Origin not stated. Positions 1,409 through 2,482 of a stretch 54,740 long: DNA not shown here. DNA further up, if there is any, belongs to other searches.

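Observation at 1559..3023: Cargo pair between integrase and repressor: an alpha/beta hydrolase convergent with an XRE regulator carrying a ligand-binding-like domain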

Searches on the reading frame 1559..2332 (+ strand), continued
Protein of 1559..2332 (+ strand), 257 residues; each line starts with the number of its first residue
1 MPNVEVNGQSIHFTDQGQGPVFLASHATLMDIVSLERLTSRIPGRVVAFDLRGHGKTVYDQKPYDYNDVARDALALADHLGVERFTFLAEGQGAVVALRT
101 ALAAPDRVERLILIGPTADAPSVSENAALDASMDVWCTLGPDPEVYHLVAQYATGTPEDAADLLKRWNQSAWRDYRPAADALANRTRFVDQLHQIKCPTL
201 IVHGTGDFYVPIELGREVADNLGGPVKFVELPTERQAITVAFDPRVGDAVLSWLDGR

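Call 37: search_solved_structures(query=A2, max_evalue=0.00001, show_alignments=3)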
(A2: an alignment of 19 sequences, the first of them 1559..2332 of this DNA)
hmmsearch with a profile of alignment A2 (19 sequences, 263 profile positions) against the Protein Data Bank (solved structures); distinct sequences matched with E-value up to 0.00001: 212 (the best 60 are shown).
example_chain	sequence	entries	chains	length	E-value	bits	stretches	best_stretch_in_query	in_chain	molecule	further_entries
2xua_A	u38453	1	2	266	8.1e-22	81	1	1-238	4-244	3-OXOADIPATE ENOL-LACTONASE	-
8pi1_A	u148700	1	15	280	4.3e-21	78.6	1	4-120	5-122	Arylesterase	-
1va4_A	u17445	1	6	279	4.4e-21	78.5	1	4-120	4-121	Arylesterase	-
3ia2_A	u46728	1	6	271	7.3e-21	77.8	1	4-120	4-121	Arylesterase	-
3t4u_A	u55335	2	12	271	2e-20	76.4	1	4-120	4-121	Arylesterase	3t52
5egn_A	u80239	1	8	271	9.7e-20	74.2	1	1-117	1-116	Esterase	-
3hea_A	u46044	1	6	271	1.8e-19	73.3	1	4-120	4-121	Arylesterase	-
3hi4_A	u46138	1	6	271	1.8e-19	73.3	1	4-120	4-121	Arylesterase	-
5h3h_A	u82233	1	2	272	1.7e-18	70.1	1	5-231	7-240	Abhydrolase domain-containing protein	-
8pzg_A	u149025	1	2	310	2.7e-18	69.4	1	4-122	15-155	ORF17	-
3om8_A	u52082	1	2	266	2.8e-18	69.4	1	45-229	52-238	Probable hydrolase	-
4iq4_A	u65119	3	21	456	2.8e-18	69.3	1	10-96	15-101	Non-haem bromoperoxidase BPO-A2, Matrix protein 1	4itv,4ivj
1brt_A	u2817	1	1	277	3.3e-18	69.1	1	10-96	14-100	BROMOPEROXIDASE A2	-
1a7u_A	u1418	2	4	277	3.6e-18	69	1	10-96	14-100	CHLOROPEROXIDASE T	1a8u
1bro_A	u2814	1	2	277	3.6e-18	69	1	10-96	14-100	BROMOPEROXIDASE A2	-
4uhc_A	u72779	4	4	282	2.9e-17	66.1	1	11-261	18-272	ESTERASE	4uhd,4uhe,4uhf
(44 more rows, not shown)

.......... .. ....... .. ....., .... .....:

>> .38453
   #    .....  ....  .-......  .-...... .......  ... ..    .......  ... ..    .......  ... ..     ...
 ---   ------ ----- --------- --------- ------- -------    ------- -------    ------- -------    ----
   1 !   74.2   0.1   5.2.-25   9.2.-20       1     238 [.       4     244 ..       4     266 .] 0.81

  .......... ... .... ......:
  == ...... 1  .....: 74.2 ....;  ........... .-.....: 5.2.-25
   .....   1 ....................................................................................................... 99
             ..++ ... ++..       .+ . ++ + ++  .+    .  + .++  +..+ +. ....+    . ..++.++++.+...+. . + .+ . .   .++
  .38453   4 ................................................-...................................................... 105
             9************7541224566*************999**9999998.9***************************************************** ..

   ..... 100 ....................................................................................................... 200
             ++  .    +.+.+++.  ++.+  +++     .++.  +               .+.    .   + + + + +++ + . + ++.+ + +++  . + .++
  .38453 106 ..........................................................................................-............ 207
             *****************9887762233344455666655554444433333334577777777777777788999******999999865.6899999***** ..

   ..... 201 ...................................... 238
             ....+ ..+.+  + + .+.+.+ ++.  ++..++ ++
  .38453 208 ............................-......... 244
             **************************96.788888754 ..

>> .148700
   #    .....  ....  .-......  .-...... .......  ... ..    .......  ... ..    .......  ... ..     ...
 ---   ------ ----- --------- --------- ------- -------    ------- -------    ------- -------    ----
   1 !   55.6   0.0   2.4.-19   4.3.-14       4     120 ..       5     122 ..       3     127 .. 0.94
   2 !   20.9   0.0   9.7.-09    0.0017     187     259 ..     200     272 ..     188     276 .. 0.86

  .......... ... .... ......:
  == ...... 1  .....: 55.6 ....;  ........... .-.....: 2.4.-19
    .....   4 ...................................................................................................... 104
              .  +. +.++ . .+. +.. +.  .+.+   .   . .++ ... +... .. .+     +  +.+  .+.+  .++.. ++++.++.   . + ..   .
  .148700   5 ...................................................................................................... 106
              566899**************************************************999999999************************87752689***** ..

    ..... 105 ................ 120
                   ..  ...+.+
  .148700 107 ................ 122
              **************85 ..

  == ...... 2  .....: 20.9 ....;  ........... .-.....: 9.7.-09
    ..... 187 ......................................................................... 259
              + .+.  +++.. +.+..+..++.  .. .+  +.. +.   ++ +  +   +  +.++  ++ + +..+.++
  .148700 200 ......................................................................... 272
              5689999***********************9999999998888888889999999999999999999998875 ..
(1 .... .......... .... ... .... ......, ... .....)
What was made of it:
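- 1559..2332 (+): Gene for a 257-aa alpha/beta-hydrolase-fold protein without a catalytic triad. Gly91 (codon 1829-1831) replaces the nucleophile, Gln236 (codon 2264-2266) replaces His, and Asp207 is kept. Glu90 is invariant in the clade. Alignment to the PcaD structure 2xua places Gly opposite the catalytic Ser (call 37).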

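Call 49: predict_structure(alignment_id=A3)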
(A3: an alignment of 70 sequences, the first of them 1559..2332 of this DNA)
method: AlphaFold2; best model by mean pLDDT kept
length: 257 residues; sequences in the alignment: 70
mean_pLDDT: 94.4   pTM: 0.93
mean pLDDT of the five models: 94.4, 94.2, 93.8, 93.7, 91.2
residues with pLDDT >= 90: 222; 70-90: 33; 50-70: 2; < 50: 0
segments of 3 or more residues with pLDDT < 50: none
pLDDT, mean of each block of 10 residues (from residue 1): 89 97 97 95 97 92 95 98 99 98 99 98 89 91 90 91 93 91 96 99 93 97 98 91 95 85
secondary structure, 60 per line:
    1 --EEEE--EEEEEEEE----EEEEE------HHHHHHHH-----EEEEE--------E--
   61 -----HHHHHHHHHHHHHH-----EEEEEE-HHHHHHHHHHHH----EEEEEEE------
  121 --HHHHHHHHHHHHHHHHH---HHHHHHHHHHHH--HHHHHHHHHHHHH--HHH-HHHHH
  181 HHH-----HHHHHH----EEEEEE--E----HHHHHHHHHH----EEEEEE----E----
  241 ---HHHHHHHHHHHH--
elements in order: E3-6 E9-16 E21-25 H32-39 E45-49 H66-79 E85-90 H92-103 E108-114 H123-139 H143-154 H157-169 H176-183 H189-194 E199-204 H212-221 E226-231 H244-255
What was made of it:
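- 1559..2332 (+): AF2 pLDDT is 94.4, with residue 91 as the turn between strand 85-90 and helix 92-103 (call 49).
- On Alpha/beta-hydrolase enzymes (esterase, lactonase, PcaD-like): AF2 pLDDT 94.4 (call 49).
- Residue 90 is the last residue of the strand and not the elbow residue (call 49).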

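Call 54: fold_search(model_id=the predicted structure, library=pdb)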
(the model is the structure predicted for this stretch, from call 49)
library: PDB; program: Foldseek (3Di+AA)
matches with E <= 10: 1935; with E <= 0.001: 1797
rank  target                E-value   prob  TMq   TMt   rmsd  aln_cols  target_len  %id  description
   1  4uhd                  1.2e-18  1.00  0.85  0.80   3.1       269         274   23  Structural studies of a thermophilic esterase from Thermogutta terrifontis (acetate bound) (released 2015-06-10)
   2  4uhe                  1.2e-18  1.00  0.86  0.82   3.0       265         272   23  Structural studies of a thermophilic esterase from Thermogutta terrifontis (malate bound) (released 2015-06-10)
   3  4uhh                  7.3e-18  1.00  0.86  0.81   3.0       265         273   23  Structural studies of a thermophilic esterase from Thermogutta terrifontis (cacodylate complex) (released 2015-06-10)
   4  4uhc                  1.8e-17  1.00  0.86  0.80   3.0       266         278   22  Structural studies of a thermophilic esterase from Thermogutta terrifontis (Native) (released 2015-06-10)
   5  2xua_A                4.6e-17  1.00  0.87  0.86   2.6       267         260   22  Crystal structure of the enol-lactonase from Burkholderia xenovorans LB400 (released 2011-01-26)
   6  9jqg_A                4.6e-17  1.00  0.82  0.79   3.0       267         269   19  Crystal structure of rice DWARF14 in complex with Cyclo(L-Leu-L-Pro) (released 2025-05-21)
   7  1va4_A                4.9e-17  1.00  0.80  0.76   3.3       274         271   23  Pseudomonas fluorescens aryl esterase (released 2004-07-06)
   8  7dq9_A                5.2e-17  1.00  0.84  0.82   2.9       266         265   19  Crystal structure of a type-A feruloyl esterase from gut Alistipes shahii (released 2021-12-22)
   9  3hi4_A                7.9e-17  1.00  0.82  0.78   3.0       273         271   22  Switching catalysis from hydrolysis to perhydrolysis in P. fluorescens esterase (released 2010-02-23)
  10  3t4u_A                8.3e-17  1.00  0.82  0.78   3.0       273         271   22  L29I Mutation in an Aryl Esterase from Pseudomonas fluorescens Leads to Unique Peptide Flip and Increased Activity (released 2012-08-01)
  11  3om8_B                1.1e-16  1.00  0.83  0.81   2.7       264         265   23  The crystal structure of a hydrolase from Pseudomonas aeruginosa PA01 (released 2010-09-22)
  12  8pi1_A                1.2e-16  1.00  0.80  0.76   3.8       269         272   24  Bicyclic INCYPRO Pseudomonas fluorescens esterase (released 2023-11-01)
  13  7f5w_A                1.3e-16  1.00  0.83  0.79   2.5       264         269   19  Conserved and divergent strigolactone signaling in Saccharum spontaneum (released 2022-05-04)
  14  4q3l_C                1.4e-16  1.00  0.85  0.79   2.9       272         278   16  Crystal structure of MGS-M2, an alpha/beta hydrolase enzyme from a Medee basin deep-sea metagenome library (released 2015-02-25)
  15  8pi1_E                1.6e-16  1.00  0.81  0.77   3.1       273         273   23  Bicyclic INCYPRO Pseudomonas fluorescens esterase (released 2023-11-01)
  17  2xua_H                2.3e-16  1.00  0.87  0.86   2.5       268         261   22  Crystal structure of the enol-lactonase from Burkholderia xenovorans LB400 (released 2011-01-26)
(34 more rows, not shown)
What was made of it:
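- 1559..2332 (+): Foldseek TM is 0.85-0.87 to esterases and PcaD (call 54).
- On Alpha/beta-hydrolase enzymes (esterase, lactonase, PcaD-like): TM 0.85-0.87 to 4uhd and 2xua (call 54).
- The fold is intact and closest to enol-lactonases, esterases and lactone-binding receptors (calls 37, 54).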

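Call 64: search_dna_similar(query=window:1559-2332:+, collection=phages, mode=protein, max_rows=40, max_evalue=1e-10)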
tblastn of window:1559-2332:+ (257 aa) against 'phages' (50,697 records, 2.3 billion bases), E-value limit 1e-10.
Records with a match: 10; places in all: 10; records where one place covers at least 80% of the query: 10.
Best place of each record, by identity: >=99% 1; 80-90% 1; 60-80% 2; <60% 6.
By first word of the organism name: Mycobacterium 6; Listeria 4.
By host as written in the record: Listeria monocytogenes 4; Mycobacterium abscessus GD62 1; Mycobacterium abscessus GD05 1; Mycobacterium abscessus GD02 1; Mycobacterium abscessus GD90 1; Mycobacterium abscessus GD91 1; Mycobacterium abscessus GD03 1.
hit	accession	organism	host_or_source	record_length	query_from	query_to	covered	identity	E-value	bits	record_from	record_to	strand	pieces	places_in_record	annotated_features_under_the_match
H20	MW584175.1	Mycobacterium phage prophi62-2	Mycobacterium abscessus GD62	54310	1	257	100%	99.2%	9e-170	525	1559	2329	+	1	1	2: alpha/beta fold hydrolase | 3: helix-turn-helix DNA binding domain protein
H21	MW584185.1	Mycobacterium phage prophiGD05-3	Mycobacterium abscessus GD05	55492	1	257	100%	81.1%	1e-134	424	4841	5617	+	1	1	6: esterase | 7: helix-turn-helix DNA binding domain protein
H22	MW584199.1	Mycobacterium phage prophiGD02-2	Mycobacterium abscessus GD02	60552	1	254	99%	76.8%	8e-131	413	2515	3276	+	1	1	5: alpha/beta hydrolase | 6: hypothetical protein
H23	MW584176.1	Mycobacterium phage prophiGD90-1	Mycobacterium abscessus GD90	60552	1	254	99%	76.8%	8e-131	413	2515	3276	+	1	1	5: alpha/beta hydrolase | 6: hypothetical protein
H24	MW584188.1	Mycobacterium phage prophiGD91-2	Mycobacterium abscessus GD91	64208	1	250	97%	43.3%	1e-58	206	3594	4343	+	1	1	6: alpha/beta hydrolase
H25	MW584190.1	Mycobacterium phage prophiGD03-1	Mycobacterium abscessus GD03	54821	1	249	97%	39.4%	9e-46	169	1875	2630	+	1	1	3: esterase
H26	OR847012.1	Listeria phage LM 4-11-1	Listeria monocytogenes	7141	1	213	83%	28.4%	2e-12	72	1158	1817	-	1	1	record has no annotation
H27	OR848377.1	Listeria phage LM 4-14-1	Listeria monocytogenes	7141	1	213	83%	28.4%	2e-12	72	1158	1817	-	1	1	record has no annotation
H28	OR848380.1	Listeria phage LM 4-14-1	Listeria monocytogenes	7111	1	222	86%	27.1%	1e-13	76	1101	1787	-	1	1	record has no annotation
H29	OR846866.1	Listeria phage LM 4-11-1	Listeria monocytogenes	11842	1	222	86%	27.1%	1e-13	76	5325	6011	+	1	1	record has no annotation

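Call 66: get_annotated_region(hit=H24, flank=4500)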
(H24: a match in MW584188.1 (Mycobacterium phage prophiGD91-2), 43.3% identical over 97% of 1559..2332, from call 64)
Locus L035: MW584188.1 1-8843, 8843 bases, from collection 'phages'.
description: Mycobacterium phage prophiGD91-2, complete genome.
organism: Mycobacterium phage prophiGD91-2 (NCBI taxid 2813273)
taxonomy: Viruses; Duplodnaviria; Heunggongvirae; Uroviricota; Caudoviricetes; Gracegardnervirinae
host: Mycobacterium abscessus GD91; source: -; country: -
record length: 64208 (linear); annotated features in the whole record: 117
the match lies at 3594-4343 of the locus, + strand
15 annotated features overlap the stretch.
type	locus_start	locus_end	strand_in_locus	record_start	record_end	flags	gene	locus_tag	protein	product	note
CDS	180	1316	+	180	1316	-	1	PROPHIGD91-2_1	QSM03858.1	tyrosine integrase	-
CDS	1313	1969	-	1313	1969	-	2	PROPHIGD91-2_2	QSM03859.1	hypothetical protein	-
CDS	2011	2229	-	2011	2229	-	3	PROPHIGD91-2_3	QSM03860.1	hypothetical protein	-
CDS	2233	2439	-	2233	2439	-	4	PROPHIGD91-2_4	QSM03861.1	hypothetical protein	-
CDS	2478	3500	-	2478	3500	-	5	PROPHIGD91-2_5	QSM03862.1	acetyltransferase + membrane domain protein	-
CDS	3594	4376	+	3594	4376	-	6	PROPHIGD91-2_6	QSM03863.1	alpha/beta hydrolase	-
CDS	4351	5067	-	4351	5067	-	7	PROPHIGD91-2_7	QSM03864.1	helix-turn-helix DNA binding domain protein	-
CDS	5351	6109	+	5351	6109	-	8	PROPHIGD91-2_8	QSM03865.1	membrane protein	-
CDS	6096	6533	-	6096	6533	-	9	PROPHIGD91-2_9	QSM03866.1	helix-turn-helix DNA binding domain protein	-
CDS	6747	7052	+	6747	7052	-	10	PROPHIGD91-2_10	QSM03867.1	helix-turn-helix DNA binding domain protein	-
CDS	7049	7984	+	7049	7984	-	11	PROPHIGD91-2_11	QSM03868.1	antirepressor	-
CDS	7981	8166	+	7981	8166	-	12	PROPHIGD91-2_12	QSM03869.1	excise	-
CDS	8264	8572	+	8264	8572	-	13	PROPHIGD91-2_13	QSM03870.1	hypothetical protein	-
CDS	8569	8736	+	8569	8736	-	14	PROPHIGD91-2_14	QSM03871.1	hypothetical protein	-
CDS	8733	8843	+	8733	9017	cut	15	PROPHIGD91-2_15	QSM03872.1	hypothetical protein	-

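Call 67: get_annotated_region(hit=H25, flank=4500)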
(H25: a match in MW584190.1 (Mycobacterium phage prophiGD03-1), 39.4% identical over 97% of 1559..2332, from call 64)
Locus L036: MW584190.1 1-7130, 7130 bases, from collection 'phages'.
description: Mycobacterium phage prophiGD03-1, complete genome.
organism: Mycobacterium phage prophiGD03-1 (NCBI taxid 2813229)
taxonomy: Viruses; Duplodnaviria; Heunggongvirae; Uroviricota; Caudoviricetes; Mycoabscvirus
host: Mycobacterium abscessus GD03; source: -; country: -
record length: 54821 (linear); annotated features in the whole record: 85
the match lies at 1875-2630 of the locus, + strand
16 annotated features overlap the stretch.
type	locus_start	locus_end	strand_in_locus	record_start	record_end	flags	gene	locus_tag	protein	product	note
CDS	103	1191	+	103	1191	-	1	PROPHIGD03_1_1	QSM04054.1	tyrosine integrase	-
CDS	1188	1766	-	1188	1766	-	2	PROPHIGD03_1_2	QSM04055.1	hypothetical protein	-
CDS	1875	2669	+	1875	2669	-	3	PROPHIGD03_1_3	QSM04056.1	esterase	-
CDS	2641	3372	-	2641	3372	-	4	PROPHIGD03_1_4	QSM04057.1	helix-turn-helix DNA binding protein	-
CDS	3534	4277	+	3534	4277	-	5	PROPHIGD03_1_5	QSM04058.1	hypothetical protein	-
CDS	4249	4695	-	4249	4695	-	6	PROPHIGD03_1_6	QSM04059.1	immunity repressor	-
CDS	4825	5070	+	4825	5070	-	7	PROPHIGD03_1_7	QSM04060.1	helix-turn-helix DNA binding protein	-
CDS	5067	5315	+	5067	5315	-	8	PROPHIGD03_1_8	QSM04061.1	helix-turn-helix DNA binding protein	-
CDS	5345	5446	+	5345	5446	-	9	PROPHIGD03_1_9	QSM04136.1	hypothetical protein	-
CDS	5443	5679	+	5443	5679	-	10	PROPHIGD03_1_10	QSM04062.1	hypothetical protein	-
CDS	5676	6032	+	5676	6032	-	11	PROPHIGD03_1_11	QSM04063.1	hypothetical protein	-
CDS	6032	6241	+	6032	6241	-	12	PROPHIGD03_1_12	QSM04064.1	hypothetical protein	-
CDS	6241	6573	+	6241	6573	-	13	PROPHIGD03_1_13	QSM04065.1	hypothetical protein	-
CDS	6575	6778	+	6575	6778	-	14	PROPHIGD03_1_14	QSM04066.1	hypothetical protein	-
CDS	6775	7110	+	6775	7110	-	15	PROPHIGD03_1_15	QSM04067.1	hypothetical protein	-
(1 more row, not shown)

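Call 68: get_annotated_region(hit=H21, flank=5000)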
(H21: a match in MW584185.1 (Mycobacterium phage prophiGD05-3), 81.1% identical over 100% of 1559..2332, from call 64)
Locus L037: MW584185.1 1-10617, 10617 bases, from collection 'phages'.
description: Mycobacterium phage prophiGD05-3, complete genome.
organism: Mycobacterium phage prophiGD05-3 (NCBI taxid 2813233)
taxonomy: Viruses; Duplodnaviria; Heunggongvirae; Uroviricota; Caudoviricetes
host: Mycobacterium abscessus GD05; source: -; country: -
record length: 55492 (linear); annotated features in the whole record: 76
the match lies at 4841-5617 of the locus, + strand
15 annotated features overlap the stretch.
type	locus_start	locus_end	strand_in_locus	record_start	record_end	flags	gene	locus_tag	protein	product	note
CDS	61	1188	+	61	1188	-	1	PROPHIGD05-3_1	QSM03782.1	serine integrase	-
CDS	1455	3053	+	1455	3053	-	2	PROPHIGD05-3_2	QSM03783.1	transposase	-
CDS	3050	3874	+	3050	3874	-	3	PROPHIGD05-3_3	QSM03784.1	DnaC-like helicase loader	-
CDS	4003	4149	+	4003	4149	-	4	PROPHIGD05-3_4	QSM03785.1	hypothetical protein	-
CDS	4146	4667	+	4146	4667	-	5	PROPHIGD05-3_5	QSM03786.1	N-acetyltransferase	-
CDS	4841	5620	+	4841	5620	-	6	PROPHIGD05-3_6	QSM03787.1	esterase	-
CDS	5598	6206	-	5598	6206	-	7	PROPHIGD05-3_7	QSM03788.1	helix-turn-helix DNA binding domain protein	-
CDS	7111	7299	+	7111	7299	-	8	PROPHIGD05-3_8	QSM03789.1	hypothetical protein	-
CDS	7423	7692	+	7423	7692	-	9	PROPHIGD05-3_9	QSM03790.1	hypothetical protein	-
CDS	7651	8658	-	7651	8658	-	10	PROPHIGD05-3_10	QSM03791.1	immunity repressor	-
CDS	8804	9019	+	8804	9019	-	11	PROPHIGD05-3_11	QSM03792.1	helix-turn-helix DNA binding protein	-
CDS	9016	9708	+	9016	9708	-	12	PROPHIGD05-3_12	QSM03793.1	antirepressor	-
CDS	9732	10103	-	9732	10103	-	13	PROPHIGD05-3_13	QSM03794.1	hypothetical protein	-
CDS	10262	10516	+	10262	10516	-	14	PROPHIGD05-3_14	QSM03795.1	excise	-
CDS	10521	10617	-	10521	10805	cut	15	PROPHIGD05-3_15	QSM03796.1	hypothetical protein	-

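Call 69: get_annotated_region(hit=H22, flank=4500)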
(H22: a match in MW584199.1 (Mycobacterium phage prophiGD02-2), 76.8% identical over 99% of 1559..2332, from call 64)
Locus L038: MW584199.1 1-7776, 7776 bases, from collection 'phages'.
description: Mycobacterium phage prophiGD02-2, complete genome.
organism: Mycobacterium phage prophiGD02-2 (NCBI taxid 2813228)
taxonomy: Viruses; Duplodnaviria; Heunggongvirae; Uroviricota; Caudoviricetes
host: Mycobacterium abscessus GD02; source: -; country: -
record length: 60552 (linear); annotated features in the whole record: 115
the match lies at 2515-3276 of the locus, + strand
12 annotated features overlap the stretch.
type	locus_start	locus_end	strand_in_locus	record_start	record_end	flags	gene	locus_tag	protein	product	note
CDS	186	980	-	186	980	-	1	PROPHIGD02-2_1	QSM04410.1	hypothetical protein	-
CDS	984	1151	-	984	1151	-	2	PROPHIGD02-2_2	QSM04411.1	hypothetical protein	-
CDS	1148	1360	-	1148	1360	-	3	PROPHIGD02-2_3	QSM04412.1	hypothetical protein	-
CDS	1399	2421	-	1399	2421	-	4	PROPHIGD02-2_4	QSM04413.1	acetyltransferase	-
CDS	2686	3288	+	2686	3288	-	5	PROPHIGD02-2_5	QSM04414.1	alpha/beta hydrolase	-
CDS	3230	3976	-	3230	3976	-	6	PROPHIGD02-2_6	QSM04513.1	hypothetical protein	-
CDS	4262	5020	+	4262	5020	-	7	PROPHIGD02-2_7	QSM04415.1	membrane protein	-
CDS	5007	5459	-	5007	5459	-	8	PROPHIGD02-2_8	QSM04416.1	immunity repressor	-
CDS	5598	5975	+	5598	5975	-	9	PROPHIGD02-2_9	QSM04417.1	helix-turn-helix DNA binding domain protein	-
CDS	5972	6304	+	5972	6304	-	10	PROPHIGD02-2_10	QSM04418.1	ParB-like nuclease domain protein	-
CDS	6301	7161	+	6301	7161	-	11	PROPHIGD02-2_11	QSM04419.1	hypothetical protein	-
CDS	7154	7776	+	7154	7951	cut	12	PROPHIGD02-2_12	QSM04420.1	ParB-like nuclease domain protein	-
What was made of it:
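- Other cargo beside the cassette in some prophages includes acetyltransferases (calls 66, 68, 69).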
